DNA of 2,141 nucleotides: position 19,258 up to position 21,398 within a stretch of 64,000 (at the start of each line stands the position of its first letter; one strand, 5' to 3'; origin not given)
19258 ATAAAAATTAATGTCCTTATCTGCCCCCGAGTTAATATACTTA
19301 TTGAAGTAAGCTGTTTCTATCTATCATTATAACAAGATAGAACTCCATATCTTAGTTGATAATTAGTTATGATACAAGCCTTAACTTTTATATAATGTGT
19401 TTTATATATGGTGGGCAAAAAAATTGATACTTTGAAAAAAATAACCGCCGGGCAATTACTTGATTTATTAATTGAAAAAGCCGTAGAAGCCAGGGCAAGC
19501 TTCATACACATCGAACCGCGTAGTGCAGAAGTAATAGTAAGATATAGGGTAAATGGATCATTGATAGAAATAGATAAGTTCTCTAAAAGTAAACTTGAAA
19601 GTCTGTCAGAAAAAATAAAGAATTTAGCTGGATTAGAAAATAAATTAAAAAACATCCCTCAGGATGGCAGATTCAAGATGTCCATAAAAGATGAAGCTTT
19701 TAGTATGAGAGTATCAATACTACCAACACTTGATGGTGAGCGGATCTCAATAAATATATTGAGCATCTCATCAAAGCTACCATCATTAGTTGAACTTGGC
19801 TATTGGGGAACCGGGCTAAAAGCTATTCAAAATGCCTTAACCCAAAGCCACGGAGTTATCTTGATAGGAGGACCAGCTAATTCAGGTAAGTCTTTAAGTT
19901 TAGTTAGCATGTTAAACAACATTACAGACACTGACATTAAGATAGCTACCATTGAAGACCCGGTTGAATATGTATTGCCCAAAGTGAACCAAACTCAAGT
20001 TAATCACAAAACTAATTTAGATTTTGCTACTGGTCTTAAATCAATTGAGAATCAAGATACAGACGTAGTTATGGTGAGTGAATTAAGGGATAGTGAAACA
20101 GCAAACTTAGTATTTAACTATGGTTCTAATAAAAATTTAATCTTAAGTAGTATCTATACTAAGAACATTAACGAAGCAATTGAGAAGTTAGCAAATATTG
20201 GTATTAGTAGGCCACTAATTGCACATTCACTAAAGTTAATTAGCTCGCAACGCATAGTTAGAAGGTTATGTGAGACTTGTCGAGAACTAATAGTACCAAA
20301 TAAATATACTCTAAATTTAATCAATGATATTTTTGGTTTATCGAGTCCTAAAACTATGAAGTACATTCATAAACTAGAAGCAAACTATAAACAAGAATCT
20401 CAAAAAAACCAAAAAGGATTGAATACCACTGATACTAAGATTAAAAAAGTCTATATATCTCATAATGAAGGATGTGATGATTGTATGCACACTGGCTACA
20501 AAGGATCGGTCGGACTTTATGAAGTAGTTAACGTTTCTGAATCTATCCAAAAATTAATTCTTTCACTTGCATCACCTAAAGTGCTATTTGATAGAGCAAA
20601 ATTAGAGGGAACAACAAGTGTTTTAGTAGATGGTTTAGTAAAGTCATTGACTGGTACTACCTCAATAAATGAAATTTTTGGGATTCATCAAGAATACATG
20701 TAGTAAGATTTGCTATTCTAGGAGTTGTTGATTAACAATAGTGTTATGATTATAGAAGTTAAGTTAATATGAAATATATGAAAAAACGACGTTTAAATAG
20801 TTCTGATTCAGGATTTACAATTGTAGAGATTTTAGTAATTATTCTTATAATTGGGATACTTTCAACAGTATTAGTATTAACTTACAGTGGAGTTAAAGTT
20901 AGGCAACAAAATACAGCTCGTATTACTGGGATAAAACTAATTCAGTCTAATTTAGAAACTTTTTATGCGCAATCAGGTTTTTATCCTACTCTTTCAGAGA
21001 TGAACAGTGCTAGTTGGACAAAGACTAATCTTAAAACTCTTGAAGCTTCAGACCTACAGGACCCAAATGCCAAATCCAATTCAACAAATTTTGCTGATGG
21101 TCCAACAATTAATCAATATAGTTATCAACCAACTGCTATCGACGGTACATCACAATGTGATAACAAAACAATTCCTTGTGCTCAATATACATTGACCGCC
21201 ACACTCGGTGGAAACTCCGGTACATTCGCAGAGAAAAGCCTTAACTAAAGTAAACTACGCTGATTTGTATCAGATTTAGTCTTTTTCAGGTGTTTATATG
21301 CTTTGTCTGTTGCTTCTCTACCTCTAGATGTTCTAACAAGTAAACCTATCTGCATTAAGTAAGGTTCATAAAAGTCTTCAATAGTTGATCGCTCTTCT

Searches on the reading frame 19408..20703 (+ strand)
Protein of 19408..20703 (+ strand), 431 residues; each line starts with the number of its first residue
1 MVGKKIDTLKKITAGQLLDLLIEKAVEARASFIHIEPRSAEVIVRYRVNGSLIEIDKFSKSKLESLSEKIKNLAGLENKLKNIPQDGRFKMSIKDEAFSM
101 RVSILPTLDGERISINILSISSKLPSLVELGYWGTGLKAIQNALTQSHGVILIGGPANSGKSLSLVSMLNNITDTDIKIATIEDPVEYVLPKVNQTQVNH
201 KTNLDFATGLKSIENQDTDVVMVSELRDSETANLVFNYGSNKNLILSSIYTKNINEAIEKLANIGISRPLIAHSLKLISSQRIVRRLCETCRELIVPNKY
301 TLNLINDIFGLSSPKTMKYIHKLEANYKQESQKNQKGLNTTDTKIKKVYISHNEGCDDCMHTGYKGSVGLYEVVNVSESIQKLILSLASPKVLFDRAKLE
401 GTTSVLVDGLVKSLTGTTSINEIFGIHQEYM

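Call 5: search_protein_families(library=pfam, proteins=[window:19408-20703:+], max_evalue=0.1)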
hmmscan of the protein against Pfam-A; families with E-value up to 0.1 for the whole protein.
window:19408-20703:+ (431 aa): 3 families
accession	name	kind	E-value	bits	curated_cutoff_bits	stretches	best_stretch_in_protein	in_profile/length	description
PF00437.27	T2SSE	-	2.5e-82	276.9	24.9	1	16-424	10-369/370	Type II/IV secretion system protein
PF13086.12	AAA_11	-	0.042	14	27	0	138-187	8-43/257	AAA domain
PF00265.24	TK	-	0.072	13.4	20.6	0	150-226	3-86/176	Thymidine kinase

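Call 6: search_protein_families(library=ncbifam, proteins=[window:19408-20703:+], max_evalue=0.1)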
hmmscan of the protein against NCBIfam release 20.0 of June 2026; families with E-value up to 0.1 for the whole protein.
window:19408-20703:+ (431 aa): 14 families
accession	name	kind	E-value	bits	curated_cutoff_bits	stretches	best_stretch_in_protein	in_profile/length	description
TIGR02533.1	type_II_gspE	equivalog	1.6e-94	317.3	630.25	2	16-305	111-400/486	type II secretion system ATPase GspE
TIGR02538.1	type_IV_pilB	equivalog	3.7e-91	306.4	675.65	2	18-299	185-467/564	type IV-A pilus assembly ATPase PilB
NF007755.0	PRK10436.1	equivalog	3e-85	286.6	617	2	11-293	82-364/465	type II secretion system protein GspE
NF053534.1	T4PilAsmATPsTfpB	equivalog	2.3e-80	270.7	850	2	16-315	203-503/584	type IV pilus assembly ATPase TfpB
NF041000.1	ATPase_ComGA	equivalog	5.1e-51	173.2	300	1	21-285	3-266/267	competence type IV pilus ATPase ComGA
TIGR01420.1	pilT_fam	subfamily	3.8e-31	108.6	319.1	1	19-305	3-293/343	PilT/PilU family type 4a pilus ATPase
TIGR02525.1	plasmid_TraJ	equivalog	3.9e-15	55.7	368.3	1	112-290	117-300/372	plasmid transfer ATPase TraJ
TIGR02524.1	dot_icm_DotB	equivalog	1.3e-11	44.3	463.3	1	48-282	33-277/358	Dot/Icm type IV secretion system ATPase DotB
TIGR02788.1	VirB11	equivalog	2.3e-06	26.8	249.95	1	139-266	136-267/308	P-type DNA transfer ATPase VirB11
NF010469.0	PRK13894.1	subfamily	7.8e-05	22.2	508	1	138-264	140-267/320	conjugal transfer ATPase TrbB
TIGR02782.1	TrbB_P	equivalog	9.4e-05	21.8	304.55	1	140-264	129-255/303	P-type conjugative transfer ATPase TrbB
NF010425.0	PRK13851.1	equivalog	0.00042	19.3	461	1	136-261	150-280/344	type IV secretion system protein VirB11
NF010407.0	PRK13833.1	subfamily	0.0038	16.7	499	1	138-262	135-260/323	conjugal transfer protein TrbB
TIGR03819.1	heli_sec_ATPase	hypoth_equivalog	0.0055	15.9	373.15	1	105-188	132-217/340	TadA family conjugal transfer-associated ATPase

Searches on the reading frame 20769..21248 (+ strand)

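Call 5: search_protein_families(library=pfam, proteins=[window:20769-21248:+], max_evalue=0.1)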
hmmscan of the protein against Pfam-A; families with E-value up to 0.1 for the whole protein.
window:20769-21248:+ (159 aa): 2 families
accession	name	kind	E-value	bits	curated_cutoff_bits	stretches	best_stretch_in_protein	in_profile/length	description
PF07963.17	N_methyl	-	5.3e-05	23.1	21.2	1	12-35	3-26/27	Prokaryotic N-terminal methylation motif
PF04588.18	HIG_1_N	-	0.029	15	22.4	1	26-59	5-36/52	Hypoxia induced protein conserved region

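Call 6: search_protein_families(library=ncbifam, proteins=[window:20769-21248:+], max_evalue=0.1)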
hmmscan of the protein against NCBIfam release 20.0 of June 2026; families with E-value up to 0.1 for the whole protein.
window:20769-21248:+ (159 aa): 9 families
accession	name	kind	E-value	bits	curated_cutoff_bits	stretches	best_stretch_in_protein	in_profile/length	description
TIGR01710.1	typeII_sec_gspG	equivalog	1.2e-08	35.1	88.85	1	14-77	1-64/134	type II secretion system major pseudopilin GspG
NF041775.1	typeIV_PilA_Myxo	equivalog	1.8e-06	28.1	400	1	4-144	1-140/214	type IV pilin protein PilA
NF040999.1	pilin_ComGC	equivalog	2e-06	27.9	75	1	14-85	2-73/84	competence type IV pilus major pilin ComGC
TIGR01708.2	typeII_sec_gspH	equivalog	3.7e-06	27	80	1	14-43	2-31/169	type II secretion system minor pseudopilin GspH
TIGR02523.1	type_IV_pilV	equivalog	4.6e-05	23.9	52.2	1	14-120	2-106/139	type IV pilus modification protein PilV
NF007862.0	PRK10574.1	equivalog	0.00079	19.6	138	1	13-41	4-32/145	prepilin peptidase-dependent pilin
NF007800.0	PRK10506.1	equivalog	0.019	14.8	158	1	10-39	5-34/163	prepilin peptidase-dependent protein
TIGR02532.1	IV_pilin_GFxxxE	domain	0.039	13.8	16.3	1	14-35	2-23/24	prepilin-type N-terminal cleavage/methylation domain-containing protein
NF040982.1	ComGD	equivalog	0.057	13.8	70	1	14-42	2-29/139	competence type IV pilus minor pilin ComGD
